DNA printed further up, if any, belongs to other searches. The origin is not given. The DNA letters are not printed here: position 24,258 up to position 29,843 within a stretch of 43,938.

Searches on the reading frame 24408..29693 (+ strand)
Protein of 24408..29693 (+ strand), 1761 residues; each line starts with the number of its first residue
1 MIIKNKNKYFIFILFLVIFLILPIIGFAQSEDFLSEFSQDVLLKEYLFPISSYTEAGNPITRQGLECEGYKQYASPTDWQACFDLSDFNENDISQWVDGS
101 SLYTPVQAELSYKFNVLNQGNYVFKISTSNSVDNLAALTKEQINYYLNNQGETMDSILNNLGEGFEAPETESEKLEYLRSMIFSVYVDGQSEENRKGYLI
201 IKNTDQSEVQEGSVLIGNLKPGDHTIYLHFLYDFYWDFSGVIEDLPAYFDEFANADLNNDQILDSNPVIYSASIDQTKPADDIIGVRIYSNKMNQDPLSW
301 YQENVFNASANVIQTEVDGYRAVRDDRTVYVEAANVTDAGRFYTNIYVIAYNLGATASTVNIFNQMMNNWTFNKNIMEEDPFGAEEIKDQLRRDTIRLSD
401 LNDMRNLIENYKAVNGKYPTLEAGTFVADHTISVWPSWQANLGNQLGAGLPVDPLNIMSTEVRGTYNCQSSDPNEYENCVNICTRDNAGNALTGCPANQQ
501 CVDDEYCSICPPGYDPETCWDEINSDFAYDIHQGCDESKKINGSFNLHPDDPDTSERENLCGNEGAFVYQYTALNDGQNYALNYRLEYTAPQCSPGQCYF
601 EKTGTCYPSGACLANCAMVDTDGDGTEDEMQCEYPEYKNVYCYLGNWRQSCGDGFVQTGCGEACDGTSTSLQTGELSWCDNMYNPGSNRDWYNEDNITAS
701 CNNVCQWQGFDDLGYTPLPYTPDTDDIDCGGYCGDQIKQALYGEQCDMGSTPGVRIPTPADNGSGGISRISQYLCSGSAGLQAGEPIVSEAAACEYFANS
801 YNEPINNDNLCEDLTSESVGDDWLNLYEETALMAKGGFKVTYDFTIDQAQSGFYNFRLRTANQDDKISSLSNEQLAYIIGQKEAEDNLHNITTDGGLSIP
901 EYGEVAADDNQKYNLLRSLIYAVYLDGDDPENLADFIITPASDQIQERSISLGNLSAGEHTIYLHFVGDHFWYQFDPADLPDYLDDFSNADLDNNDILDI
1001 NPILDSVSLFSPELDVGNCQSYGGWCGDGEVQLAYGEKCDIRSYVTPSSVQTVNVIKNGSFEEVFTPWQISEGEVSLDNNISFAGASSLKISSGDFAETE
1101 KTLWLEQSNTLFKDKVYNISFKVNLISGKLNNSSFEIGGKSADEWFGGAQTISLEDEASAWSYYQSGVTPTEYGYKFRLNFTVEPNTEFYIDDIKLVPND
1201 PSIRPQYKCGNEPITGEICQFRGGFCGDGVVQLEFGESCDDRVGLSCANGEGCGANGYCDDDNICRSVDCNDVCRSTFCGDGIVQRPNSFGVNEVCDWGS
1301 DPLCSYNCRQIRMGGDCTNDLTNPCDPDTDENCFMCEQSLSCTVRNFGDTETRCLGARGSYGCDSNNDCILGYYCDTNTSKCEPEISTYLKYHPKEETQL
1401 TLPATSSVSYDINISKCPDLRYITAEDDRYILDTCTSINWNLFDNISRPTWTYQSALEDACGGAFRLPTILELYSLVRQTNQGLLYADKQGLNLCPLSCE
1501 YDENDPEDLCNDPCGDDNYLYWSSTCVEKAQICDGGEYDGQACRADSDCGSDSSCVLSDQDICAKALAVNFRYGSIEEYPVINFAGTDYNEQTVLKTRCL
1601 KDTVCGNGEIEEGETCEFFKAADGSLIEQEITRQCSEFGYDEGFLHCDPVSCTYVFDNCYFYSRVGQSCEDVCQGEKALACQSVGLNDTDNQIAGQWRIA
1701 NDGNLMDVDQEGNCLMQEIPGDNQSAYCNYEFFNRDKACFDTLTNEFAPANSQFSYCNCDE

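Call 12: search_protein_families(library=pfam, proteins=[window:24408-29693:+], max_evalue=0.001)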
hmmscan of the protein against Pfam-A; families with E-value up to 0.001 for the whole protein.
window:24408-29693:+ (1761 aa): 1 family
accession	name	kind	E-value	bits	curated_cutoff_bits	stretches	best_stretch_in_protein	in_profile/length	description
PF02018.23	CBM_4_9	-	1e-07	32.9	25.9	1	1054-1183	2-131/136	Carbohydrate binding domain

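Call 74: search_protein_families(library=ncbifam, proteins=[window:24408-29693:+], max_evalue=0.001)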
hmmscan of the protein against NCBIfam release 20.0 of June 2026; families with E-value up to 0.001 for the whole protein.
window:24408-29693:+ (1761 aa): 0 families
